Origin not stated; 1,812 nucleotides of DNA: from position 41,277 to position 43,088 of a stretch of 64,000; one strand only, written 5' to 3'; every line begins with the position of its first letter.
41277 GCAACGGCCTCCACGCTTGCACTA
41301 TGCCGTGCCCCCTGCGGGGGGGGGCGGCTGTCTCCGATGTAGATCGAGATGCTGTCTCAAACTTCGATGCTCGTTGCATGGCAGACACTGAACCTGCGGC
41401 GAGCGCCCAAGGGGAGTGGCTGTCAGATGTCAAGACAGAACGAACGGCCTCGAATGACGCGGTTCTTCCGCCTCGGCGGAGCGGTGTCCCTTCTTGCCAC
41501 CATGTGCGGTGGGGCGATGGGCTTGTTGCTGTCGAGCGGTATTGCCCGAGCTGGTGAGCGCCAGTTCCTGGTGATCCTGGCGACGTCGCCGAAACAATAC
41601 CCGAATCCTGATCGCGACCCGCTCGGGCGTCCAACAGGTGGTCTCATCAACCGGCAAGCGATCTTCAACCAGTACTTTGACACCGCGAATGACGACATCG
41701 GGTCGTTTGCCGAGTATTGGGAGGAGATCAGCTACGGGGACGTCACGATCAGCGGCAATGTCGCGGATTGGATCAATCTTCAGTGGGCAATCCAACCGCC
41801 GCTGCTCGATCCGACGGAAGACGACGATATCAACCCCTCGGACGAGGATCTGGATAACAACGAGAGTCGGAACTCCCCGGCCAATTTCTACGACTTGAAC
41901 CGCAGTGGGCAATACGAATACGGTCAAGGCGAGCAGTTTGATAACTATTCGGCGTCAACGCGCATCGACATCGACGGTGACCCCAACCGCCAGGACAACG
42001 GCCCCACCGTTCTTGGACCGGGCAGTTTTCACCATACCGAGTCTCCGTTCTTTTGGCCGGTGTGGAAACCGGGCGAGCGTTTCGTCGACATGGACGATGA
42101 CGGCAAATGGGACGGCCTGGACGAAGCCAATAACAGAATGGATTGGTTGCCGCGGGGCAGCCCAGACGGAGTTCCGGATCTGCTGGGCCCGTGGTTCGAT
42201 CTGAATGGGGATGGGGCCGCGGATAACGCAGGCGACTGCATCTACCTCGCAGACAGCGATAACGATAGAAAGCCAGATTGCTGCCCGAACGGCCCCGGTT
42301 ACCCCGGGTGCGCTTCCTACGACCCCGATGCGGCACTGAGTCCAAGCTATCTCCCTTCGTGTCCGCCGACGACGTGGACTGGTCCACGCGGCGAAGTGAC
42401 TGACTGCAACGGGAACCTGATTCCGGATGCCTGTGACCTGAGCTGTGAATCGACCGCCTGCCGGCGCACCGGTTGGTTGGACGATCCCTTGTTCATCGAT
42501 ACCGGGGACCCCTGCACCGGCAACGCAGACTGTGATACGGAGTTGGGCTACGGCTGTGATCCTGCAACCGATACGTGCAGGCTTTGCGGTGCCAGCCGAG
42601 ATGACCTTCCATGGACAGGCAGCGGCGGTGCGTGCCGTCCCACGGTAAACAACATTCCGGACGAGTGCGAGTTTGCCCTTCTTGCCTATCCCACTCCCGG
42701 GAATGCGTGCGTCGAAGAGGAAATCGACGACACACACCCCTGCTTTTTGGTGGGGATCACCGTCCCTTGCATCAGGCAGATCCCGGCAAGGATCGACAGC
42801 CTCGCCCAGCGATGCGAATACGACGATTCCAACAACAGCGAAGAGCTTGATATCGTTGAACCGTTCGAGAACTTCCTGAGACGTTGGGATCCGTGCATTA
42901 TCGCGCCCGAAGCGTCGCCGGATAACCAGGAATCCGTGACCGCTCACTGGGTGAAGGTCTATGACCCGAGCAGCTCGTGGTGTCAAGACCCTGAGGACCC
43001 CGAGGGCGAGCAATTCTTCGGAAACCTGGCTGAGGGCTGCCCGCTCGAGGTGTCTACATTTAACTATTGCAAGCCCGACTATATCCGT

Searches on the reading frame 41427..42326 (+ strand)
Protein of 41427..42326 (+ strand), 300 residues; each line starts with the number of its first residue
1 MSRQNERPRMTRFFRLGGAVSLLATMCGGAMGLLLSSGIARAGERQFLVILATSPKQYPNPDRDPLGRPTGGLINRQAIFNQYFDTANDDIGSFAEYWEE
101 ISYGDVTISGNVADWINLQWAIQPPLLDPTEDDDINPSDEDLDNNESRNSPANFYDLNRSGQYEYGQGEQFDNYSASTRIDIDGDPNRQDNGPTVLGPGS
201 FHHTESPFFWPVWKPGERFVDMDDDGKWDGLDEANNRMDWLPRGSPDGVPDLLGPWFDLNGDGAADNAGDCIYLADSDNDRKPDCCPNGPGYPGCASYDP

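Call 34: search_protein_families(library=ncbifam, proteins=[window:41427-42326:+], max_evalue=10)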
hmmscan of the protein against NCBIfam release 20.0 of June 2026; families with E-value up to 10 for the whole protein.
seq(300 aa): 1 family
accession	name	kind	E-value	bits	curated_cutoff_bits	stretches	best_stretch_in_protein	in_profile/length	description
TIGR03296.1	M6dom_TIGR03296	domain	1.8e-05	24.8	110.8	1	77-119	13-56/286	M6 family metalloprotease domain-containing protein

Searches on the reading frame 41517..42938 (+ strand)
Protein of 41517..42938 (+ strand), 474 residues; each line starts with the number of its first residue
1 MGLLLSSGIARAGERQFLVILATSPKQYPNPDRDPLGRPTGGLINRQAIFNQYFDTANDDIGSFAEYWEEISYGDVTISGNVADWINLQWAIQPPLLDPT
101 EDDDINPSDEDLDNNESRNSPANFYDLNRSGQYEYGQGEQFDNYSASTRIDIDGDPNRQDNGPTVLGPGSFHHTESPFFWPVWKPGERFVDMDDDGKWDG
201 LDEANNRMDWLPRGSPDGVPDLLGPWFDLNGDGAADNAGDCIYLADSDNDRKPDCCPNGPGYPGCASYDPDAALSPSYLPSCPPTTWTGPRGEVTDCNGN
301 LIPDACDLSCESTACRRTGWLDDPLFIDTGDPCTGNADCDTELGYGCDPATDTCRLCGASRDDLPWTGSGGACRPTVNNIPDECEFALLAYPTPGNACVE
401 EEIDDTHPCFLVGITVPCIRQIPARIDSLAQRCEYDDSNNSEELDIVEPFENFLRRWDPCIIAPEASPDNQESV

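Call 56: predict_structure(alignment_id=A3)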
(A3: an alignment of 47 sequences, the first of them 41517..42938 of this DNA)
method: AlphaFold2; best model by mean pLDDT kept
length: 474 residues; sequences in the alignment: 47
mean_pLDDT: 64.5   pTM: 0.40
mean pLDDT of the five models: 64.5, 63.1, 62.8, 62.6, 62.2
residues with pLDDT >= 90: 88; 70-90: 127; 50-70: 82; < 50: 177
segments of 3 or more residues with pLDDT < 50: 135-141, 168-194, 196-270, 277-283, 390-394, 424-438, 444-474
pLDDT, mean of each block of 10 residues (from residue 1): 53 78 90 90 93 94 88 83 88 85 68 78 56 52 50 55 51 38 39 43 35 41 38 42 39 40 41 49 67 83 88 91 72 79 68 79 92 93 73 65 93 86 46 45 44 35 42 41
secondary structure, 60 per line:
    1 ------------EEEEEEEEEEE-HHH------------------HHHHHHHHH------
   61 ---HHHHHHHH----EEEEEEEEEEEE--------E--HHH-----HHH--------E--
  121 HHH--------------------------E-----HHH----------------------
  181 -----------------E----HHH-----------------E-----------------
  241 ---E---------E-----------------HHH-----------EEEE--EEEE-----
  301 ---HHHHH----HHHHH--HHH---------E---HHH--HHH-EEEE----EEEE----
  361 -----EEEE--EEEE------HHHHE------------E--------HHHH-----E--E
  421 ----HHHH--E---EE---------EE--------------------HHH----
elements in order: E13-23 H46-54 H64-71 E76-87 E286-289 E292-295 H304-308 H313-317 E345-348 E353-356 E366-369 E372-375 H382-385 H408-411 H425-428
